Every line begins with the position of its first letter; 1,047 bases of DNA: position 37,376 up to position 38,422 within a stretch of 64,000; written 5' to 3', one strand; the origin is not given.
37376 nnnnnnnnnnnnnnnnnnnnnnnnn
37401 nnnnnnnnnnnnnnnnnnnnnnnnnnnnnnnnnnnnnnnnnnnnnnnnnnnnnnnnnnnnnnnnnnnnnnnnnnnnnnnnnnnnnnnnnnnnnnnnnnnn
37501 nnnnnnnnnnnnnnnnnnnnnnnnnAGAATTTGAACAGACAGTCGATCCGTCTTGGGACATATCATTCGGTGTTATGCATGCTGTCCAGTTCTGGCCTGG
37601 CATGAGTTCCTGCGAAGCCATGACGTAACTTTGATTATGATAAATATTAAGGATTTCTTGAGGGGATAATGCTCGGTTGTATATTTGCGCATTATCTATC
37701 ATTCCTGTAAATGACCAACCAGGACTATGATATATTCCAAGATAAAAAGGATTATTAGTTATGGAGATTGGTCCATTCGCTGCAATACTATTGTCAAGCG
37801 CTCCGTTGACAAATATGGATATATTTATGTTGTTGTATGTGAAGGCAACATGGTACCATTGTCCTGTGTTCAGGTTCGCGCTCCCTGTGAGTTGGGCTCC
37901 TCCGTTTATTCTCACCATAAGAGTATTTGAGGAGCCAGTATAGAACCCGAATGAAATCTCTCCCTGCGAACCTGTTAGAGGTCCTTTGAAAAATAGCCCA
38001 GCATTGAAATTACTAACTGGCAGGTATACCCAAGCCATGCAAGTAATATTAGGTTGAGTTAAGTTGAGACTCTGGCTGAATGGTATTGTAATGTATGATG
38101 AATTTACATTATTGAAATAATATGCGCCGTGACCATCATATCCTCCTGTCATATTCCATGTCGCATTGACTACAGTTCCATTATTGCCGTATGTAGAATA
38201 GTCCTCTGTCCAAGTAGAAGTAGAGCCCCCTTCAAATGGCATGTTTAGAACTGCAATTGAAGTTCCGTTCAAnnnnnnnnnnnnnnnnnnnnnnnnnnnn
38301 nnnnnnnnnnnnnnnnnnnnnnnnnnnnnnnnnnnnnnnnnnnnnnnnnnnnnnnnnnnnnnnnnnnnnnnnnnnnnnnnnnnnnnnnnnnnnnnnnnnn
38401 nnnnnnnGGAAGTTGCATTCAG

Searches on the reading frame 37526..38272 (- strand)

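Call 52: search_protein_families(library=pfam, proteins=[window:37526-38272:-])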
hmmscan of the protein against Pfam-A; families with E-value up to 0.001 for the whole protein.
seq(249 aa): 3 families
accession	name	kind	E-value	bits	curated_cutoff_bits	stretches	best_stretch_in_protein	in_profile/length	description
PF13385.13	Laminin_G_3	-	1.3e-29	103.7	27.6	1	57-207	3-150/151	Concanavalin A-like lectin/glucanases superfamily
PF02210.31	Laminin_G_2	-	0.00012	23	22.9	1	106-197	30-123/126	Laminin G domain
PF22925.3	TS_C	-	0.0008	19.5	27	0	18-204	15-201/202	Trans-sialidase, C-terminal domain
